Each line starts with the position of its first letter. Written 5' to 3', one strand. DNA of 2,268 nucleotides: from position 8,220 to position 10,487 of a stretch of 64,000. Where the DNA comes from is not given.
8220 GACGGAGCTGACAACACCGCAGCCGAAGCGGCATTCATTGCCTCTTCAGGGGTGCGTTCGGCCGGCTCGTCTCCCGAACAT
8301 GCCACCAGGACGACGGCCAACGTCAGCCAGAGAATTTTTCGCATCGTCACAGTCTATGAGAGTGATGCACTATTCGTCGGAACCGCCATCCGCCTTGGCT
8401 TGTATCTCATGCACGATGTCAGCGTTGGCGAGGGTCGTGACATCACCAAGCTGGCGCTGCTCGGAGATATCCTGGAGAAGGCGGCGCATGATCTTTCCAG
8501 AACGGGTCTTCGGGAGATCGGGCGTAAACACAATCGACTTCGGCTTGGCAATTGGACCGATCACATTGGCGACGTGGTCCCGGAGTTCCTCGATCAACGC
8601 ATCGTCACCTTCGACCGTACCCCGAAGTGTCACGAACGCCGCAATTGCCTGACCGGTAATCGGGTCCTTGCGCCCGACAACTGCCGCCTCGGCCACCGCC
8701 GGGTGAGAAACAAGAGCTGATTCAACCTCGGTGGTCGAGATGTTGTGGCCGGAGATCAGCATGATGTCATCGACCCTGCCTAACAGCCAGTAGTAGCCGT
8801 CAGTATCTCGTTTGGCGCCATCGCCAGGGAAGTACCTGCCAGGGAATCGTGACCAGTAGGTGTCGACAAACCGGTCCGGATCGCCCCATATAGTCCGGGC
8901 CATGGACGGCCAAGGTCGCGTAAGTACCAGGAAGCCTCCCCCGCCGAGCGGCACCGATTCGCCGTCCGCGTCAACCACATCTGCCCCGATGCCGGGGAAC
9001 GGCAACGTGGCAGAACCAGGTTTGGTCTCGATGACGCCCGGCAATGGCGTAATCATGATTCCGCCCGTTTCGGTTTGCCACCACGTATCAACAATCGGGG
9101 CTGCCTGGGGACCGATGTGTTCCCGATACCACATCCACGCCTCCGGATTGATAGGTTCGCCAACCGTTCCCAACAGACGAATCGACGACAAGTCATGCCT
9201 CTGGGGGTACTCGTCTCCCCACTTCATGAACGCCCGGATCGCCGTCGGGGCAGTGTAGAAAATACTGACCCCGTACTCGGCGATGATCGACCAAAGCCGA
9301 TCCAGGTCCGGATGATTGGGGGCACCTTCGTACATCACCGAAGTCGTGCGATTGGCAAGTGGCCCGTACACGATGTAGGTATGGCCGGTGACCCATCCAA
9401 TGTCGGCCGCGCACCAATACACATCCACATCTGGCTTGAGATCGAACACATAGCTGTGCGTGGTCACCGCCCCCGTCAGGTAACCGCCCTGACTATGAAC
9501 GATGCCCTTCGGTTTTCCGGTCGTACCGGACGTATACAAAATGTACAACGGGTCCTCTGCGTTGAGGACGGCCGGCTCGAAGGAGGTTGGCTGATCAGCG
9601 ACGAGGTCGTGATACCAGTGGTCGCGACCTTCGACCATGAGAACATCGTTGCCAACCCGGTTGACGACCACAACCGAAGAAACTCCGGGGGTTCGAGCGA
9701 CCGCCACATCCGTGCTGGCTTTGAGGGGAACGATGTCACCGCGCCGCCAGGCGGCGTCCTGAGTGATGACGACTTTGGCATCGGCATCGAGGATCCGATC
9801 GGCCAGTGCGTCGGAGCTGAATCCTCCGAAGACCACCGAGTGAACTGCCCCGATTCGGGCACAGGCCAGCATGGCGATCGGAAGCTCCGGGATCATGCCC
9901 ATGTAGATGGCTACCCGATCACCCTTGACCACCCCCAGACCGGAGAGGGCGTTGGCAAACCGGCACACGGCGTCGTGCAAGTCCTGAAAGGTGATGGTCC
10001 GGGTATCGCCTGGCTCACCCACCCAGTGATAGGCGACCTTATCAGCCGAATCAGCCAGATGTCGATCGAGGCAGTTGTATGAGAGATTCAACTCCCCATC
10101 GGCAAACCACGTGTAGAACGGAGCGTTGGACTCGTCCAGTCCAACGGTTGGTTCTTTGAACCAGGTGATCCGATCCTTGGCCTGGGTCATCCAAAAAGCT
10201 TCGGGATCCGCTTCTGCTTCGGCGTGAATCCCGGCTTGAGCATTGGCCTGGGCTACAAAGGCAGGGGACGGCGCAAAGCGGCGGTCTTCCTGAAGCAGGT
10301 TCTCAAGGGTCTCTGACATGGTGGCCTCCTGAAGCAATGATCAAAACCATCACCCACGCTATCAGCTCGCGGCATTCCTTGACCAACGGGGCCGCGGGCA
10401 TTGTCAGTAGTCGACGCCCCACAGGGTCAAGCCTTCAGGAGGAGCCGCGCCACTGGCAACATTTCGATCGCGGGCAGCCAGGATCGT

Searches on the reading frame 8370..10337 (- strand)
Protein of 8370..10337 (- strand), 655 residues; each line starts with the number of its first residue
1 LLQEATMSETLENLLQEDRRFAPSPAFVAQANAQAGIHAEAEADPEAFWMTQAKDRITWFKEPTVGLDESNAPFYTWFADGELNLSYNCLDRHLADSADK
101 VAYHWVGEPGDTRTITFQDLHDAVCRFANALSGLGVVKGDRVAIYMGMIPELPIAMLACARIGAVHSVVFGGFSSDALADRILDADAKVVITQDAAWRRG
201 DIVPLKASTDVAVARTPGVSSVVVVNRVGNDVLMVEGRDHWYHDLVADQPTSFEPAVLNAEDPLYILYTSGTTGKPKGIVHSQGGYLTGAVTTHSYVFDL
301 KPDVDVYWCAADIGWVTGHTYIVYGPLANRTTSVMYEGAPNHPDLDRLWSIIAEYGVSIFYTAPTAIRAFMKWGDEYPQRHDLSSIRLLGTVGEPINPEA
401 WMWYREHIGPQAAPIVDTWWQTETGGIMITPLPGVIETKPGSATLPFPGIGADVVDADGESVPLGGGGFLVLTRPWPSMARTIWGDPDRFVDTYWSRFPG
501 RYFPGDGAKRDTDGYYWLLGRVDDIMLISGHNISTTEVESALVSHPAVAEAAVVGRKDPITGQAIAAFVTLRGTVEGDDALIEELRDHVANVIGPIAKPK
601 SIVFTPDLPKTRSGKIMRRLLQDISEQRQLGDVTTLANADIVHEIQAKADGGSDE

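Call 7: search_protein_families(library=pfam, proteins=[window:8370-10337:-], max_evalue=0.001)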
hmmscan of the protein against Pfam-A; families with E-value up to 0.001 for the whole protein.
window:8370-10337:- (655 aa): 4 families
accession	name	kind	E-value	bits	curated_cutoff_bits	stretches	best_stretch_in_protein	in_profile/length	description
PF00501.34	AMP-binding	-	2.9e-86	290.1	29.9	1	91-481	2-381/384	AMP-binding enzyme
PF13193.12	AMP-binding_C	-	2.1e-28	99.5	24.5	1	537-615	1-76/76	AMP-binding enzyme C-terminal domain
PF16177.11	ACAS_N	-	1.7e-19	69.8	27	1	37-89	4-55/55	Acetyl-coenzyme A synthetase N-terminus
PF23562.2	AMP-binding_C_3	-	0.0004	21.2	20.8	1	523-592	2-70/124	AMP-binding enzyme C-terminal domain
